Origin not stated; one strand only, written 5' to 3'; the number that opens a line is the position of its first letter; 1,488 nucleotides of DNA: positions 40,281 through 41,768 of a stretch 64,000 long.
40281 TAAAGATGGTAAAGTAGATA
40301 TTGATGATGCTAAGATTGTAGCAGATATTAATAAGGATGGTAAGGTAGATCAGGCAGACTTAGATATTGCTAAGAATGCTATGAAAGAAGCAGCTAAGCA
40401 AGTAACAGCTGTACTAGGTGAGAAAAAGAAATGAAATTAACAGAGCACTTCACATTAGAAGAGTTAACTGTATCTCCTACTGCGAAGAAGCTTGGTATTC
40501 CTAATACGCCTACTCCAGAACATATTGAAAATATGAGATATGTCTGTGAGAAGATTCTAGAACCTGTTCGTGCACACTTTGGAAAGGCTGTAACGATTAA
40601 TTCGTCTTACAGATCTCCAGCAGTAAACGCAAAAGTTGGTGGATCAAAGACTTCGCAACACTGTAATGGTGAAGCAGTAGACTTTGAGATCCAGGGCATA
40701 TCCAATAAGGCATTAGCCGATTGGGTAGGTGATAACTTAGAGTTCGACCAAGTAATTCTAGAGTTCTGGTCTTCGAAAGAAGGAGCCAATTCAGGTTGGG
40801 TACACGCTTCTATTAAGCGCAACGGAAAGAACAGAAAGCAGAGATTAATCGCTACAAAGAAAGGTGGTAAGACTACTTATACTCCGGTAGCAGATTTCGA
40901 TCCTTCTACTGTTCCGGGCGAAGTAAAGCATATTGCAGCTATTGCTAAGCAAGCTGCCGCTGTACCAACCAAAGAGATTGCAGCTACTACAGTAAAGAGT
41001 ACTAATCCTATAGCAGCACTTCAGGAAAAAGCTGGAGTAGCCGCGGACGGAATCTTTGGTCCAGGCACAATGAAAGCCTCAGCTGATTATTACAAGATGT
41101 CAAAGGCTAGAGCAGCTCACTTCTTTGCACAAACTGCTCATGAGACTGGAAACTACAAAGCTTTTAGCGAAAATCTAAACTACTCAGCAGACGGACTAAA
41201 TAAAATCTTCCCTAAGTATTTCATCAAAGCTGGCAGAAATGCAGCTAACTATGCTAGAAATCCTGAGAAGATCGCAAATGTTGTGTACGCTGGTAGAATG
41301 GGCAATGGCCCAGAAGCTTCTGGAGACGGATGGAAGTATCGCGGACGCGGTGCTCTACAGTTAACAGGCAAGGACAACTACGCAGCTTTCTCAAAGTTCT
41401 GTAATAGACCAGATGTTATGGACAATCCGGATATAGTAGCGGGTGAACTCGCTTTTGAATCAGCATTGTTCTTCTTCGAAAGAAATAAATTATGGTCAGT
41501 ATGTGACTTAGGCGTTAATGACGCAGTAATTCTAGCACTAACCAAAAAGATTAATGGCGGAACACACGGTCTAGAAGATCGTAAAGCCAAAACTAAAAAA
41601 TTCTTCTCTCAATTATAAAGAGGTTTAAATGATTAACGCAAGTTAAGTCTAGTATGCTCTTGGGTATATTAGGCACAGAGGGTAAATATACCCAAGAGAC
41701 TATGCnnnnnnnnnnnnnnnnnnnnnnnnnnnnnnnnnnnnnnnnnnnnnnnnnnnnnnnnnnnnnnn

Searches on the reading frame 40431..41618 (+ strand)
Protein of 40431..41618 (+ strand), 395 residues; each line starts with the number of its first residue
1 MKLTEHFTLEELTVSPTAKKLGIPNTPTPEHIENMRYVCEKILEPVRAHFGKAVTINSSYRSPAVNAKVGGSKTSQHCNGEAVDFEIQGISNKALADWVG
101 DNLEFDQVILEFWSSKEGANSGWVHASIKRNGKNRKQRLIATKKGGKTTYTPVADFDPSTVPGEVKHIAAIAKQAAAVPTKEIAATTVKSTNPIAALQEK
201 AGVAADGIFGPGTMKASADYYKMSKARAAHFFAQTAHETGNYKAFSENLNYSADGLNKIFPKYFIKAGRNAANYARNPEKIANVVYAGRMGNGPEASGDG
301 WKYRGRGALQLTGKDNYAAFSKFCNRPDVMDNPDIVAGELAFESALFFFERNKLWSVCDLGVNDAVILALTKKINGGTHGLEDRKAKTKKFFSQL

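Call 20: search_protein_families(library=phrogs, proteins=[window:40431-41618:+], max_evalue=0.00001)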
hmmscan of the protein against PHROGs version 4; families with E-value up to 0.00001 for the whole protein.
window:40431-41618:+ (395 aa): 10 families
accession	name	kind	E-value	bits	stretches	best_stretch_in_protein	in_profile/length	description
phrog_181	-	lysis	2.8e-61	209.4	1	145-394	291-529/769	endolysin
phrog_894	-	lysis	4.3e-46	158.6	1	1-164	44-198/389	endolysin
phrog_26317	-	unknown function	4.6e-22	79.2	1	280-391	8-113/119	-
phrog_14712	-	moron, auxiliary metabolic gene and host takeover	1.3e-21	78.2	1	290-387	80-179/322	chitinase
phrog_9506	-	lysis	8.3e-20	72.7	1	283-390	69-188/330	endolysin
phrog_317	-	lysis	4.2e-11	43.7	1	209-389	227-353/492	endolysin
phrog_34417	-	unknown function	4.2e-11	43.6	1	284-387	74-175/326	-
phrog_28234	-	lysis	7.4e-10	39.4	1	42-135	277-365/372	endolysin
phrog_1519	-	lysis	1.6e-08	35.1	1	268-388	246-373/502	endolysin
phrog_25247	-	other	2.1e-06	28.1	1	42-95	427-480/520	peptidase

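Call 66: search_protein_families(library=pfam, proteins=[window:40431-41618:+], max_evalue=0.001)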
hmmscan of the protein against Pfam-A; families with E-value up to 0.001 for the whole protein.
window:40431-41618:+ (395 aa): 3 families
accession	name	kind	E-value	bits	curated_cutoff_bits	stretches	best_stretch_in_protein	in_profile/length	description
PF08291.16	Peptidase_M15_3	-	1.2e-19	70.9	23.2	1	6-99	2-88/108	Peptidase M15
PF00182.24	Glyco_hydro_19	-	3.9e-07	30.5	25.5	1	222-349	47-154/232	Chitinase class I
PF05951.18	Peptidase_M15_2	-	1.8e-05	24.9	27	1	52-96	72-121/153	Bacterial protein of unknown function (DUF882)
